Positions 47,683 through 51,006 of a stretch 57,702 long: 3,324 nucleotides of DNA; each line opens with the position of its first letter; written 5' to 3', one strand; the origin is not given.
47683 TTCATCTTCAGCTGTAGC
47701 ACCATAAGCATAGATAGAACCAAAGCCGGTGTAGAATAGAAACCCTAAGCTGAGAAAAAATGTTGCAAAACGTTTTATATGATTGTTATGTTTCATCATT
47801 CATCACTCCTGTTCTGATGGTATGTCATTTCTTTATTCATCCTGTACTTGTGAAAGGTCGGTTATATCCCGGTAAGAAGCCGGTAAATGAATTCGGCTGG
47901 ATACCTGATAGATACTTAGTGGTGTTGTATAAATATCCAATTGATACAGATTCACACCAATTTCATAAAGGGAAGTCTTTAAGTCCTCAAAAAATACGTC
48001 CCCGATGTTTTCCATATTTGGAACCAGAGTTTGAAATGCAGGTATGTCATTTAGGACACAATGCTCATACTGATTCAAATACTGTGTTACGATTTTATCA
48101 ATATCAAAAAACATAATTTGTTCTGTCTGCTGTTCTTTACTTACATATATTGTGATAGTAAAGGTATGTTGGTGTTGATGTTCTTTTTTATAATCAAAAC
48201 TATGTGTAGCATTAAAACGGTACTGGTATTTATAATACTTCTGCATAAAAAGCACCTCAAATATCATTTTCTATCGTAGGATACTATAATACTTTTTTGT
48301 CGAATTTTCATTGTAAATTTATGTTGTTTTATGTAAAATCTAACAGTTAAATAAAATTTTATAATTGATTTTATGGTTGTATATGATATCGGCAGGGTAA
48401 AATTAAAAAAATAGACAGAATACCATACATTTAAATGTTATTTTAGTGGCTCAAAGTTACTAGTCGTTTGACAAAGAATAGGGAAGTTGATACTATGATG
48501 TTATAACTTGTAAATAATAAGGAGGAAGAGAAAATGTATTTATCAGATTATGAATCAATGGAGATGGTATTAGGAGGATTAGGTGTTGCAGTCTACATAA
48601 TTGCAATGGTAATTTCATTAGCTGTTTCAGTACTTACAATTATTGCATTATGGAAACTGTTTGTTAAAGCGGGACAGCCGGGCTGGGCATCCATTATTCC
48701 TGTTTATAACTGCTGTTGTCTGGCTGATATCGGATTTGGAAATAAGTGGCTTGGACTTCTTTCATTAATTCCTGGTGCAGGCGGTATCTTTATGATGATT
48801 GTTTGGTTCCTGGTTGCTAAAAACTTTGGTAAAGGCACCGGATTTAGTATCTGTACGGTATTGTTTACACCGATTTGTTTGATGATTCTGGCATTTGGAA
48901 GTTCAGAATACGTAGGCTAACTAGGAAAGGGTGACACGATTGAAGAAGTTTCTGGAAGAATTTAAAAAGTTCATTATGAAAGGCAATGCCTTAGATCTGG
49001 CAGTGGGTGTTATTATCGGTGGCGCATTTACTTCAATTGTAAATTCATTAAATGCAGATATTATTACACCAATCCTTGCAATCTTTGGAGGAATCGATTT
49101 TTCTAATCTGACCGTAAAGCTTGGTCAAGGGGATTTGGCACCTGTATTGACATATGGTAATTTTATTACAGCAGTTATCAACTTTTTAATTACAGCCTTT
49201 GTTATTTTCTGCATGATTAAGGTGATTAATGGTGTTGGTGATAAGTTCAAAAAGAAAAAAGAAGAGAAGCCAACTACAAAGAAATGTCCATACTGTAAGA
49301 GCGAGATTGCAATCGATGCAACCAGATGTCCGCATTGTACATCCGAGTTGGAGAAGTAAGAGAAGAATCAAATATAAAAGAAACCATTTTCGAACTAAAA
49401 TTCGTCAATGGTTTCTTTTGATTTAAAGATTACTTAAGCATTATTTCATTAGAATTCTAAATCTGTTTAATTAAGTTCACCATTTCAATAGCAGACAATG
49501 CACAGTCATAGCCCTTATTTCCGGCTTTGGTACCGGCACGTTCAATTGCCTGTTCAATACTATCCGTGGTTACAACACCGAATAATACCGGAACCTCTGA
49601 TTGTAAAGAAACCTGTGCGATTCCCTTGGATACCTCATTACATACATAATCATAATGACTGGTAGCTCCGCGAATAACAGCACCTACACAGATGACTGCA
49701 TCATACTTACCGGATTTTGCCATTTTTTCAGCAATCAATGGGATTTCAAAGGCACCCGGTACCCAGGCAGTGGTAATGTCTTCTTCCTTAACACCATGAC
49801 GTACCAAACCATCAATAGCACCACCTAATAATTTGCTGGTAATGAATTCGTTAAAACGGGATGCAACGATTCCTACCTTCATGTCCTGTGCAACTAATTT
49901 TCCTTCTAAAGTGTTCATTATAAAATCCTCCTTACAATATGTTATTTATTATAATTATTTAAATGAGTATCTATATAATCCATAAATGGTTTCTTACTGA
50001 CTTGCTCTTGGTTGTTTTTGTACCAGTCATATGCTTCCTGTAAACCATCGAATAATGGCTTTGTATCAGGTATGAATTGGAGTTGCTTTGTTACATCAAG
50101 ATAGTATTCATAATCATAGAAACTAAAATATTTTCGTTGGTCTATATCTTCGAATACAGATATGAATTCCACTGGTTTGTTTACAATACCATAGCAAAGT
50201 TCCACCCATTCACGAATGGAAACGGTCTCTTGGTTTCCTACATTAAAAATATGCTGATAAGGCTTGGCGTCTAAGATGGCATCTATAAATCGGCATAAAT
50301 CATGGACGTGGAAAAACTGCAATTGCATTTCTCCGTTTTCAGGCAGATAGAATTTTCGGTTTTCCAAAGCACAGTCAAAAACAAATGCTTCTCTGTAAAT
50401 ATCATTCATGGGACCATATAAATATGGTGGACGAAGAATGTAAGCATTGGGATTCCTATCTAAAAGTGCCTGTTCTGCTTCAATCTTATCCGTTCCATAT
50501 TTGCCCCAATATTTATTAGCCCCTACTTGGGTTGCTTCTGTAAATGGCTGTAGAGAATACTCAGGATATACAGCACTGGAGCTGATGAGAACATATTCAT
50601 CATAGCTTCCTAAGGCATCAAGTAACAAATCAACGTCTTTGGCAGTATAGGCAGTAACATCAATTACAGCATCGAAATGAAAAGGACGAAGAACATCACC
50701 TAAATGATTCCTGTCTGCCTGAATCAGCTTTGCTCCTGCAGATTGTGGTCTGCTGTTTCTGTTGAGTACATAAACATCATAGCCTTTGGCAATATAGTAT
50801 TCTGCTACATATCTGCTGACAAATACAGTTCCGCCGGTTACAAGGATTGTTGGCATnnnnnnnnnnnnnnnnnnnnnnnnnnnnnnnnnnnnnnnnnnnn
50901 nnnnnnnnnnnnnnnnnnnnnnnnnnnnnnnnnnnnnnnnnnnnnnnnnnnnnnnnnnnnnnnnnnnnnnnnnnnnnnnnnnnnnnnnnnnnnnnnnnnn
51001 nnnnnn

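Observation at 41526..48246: Complete Gram-positive exosortase (XrtG-type) operon: PTPS-like protein, CTERM substrate, exosortase, processive GT2, membrane PTPS-like protein, GT-C-like giant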

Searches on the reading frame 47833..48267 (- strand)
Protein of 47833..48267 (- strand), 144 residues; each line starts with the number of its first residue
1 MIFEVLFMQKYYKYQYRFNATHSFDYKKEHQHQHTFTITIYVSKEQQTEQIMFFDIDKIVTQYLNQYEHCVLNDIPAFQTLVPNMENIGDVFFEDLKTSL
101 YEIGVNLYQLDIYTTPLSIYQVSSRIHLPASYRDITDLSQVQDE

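Call 3: search_protein_families(library=ncbifam, proteins=[window:47833-48267:-], max_evalue=0.01)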
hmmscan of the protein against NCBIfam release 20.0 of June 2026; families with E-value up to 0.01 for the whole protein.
window:47833-48267:- (144 aa): 3 families
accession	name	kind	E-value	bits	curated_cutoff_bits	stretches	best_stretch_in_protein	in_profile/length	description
TIGR03112.1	6_pyr_pter_rel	hypoth_equivalog_domain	7.1e-25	87.5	69.35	1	12-122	1-112/113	6-pyruvoyl tetrahydropterin synthase-related domain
TIGR03367.1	queuosine_QueD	equivalog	6.1e-09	36.2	89.25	1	15-97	5-91/92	6-carboxytetrahydropterin synthase QueD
TIGR00039.1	6PTHBS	subfamily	9e-08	32.5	125.5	1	15-120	7-119/124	6-pyruvoyl tetrahydropterin synthase/6-carboxytetrahydropterin synthase family protein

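Call 4: search_protein_families(library=pfam, proteins=[window:47833-48267:-], max_evalue=0.01)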
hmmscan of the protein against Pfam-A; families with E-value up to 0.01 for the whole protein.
window:47833-48267:- (144 aa): 1 family
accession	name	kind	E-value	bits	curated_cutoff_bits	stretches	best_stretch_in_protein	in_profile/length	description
PF01242.24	PTPS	-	5.1e-17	62.4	22.4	1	15-122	5-118/121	6-pyruvoyl tetrahydropterin synthase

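Call 16: search_solved_structures(query=window:47833-48267:-, max_evalue=1, show_alignments=3)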
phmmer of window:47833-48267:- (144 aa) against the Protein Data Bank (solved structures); distinct sequences matched with E-value up to 1: 7.
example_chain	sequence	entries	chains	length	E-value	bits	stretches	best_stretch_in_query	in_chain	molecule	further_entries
2g64_A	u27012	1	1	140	0.0048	20.5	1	30-121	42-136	Putative 6-pyruvoyl tetrahydrobiopterin synthase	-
2oba_A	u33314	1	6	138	0.0062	20.1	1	25-104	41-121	Probable 6-pyruvoyl tetrahydrobiopterin synthase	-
3i2b_A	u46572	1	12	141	0.012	19.2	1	29-119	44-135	6-pyruvoyl tetrahydrobiopterin synthase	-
1b66_A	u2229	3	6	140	0.06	16.9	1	29-119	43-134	6-PYRUVOYL TETRAHYDROPTERIN SYNTHASE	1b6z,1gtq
2dj6_A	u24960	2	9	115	0.13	15.8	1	18-88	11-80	hypothetical protein PH0634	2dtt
2eqx_A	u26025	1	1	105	0.48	14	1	41-107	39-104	Kelch repeat and BTB domain-containing protein 4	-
3e0r_A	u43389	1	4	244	0.97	13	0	90-140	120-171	C3-degrading proteinase (CppA protein)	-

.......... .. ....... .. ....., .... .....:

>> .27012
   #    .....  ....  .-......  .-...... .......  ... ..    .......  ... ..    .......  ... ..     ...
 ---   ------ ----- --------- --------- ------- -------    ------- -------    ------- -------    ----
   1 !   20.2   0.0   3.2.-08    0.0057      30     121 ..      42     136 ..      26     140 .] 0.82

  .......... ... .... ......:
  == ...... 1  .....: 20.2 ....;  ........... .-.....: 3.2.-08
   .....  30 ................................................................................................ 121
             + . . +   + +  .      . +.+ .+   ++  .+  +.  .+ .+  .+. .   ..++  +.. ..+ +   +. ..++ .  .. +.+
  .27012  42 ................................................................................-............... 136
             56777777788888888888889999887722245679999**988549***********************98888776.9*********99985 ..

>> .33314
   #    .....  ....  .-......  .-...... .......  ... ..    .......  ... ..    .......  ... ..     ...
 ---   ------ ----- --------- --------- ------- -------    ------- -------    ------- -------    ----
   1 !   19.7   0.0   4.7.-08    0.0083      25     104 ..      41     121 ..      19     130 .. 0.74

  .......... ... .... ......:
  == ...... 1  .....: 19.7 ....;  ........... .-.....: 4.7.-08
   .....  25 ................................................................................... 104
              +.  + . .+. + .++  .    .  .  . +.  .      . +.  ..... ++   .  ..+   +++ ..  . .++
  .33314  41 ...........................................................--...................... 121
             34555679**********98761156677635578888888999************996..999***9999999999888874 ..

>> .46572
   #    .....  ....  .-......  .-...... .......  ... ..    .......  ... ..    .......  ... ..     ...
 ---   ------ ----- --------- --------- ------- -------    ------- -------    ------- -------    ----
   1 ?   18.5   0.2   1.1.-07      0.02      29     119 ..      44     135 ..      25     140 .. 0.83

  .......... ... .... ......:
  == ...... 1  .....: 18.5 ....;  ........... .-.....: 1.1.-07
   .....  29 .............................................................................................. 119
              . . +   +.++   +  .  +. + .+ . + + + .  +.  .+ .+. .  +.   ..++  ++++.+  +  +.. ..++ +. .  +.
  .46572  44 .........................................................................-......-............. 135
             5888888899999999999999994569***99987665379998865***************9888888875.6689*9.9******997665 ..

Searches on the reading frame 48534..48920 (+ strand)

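Call 58: search_protein_families(library=pfam, proteins=[window:48534-48920:+], max_evalue=0.001)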
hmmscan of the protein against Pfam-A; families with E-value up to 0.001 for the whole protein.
window:48534-48920:+ (128 aa): 1 family
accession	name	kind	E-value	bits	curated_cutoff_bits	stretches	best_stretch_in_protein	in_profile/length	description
PF18936.5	DUF5684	-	1.1e-19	71.2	27.4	1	51-128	1-80/81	Family of unknown function (DUF5684)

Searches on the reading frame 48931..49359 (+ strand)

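Call 58: search_protein_families(library=pfam, proteins=[window:48931-49359:+], max_evalue=0.001)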
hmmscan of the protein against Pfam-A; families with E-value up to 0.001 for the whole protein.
window:48931-49359:+ (142 aa): 4 families
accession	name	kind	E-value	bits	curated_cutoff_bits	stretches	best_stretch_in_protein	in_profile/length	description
PF01741.23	MscL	-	2.2e-40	138.3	27.4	1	7-126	1-118/123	Large-conductance mechanosensitive channel, MscL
PF10571.15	UPF0547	-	6.8e-05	23.3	29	1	117-136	1-20/26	Uncharacterised protein family UPF0547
PF13248.11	Zn_ribbon_3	-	7.7e-05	22.5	27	1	116-136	2-22/26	zinc-ribbon domain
PF23548.1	Zn_ribbon_FGT1_2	-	0.00092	19.2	27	0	118-130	22-34/35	FORGETTER1 second zinc ribbon domain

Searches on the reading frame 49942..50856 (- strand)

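Call 58: search_protein_families(library=pfam, proteins=[window:49942-50856:-], max_evalue=0.001)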
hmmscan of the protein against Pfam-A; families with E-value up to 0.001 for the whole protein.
window:49942-50856:- (304 aa): 3 families
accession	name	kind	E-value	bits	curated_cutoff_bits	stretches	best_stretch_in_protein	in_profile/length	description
PF01370.27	Epimerase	-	9.2e-20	71.5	20.9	1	4-207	1-240/240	NAD dependent epimerase/dehydratase family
PF04321.23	RmlD_sub_bind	-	1.8e-08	34.3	27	0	90-150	98-155/287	RmlD substrate binding domain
PF16363.11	GDP_Man_Dehyd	-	2.3e-08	34.3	27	0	5-41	1-37/332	GDP-mannose 4,6 dehydratase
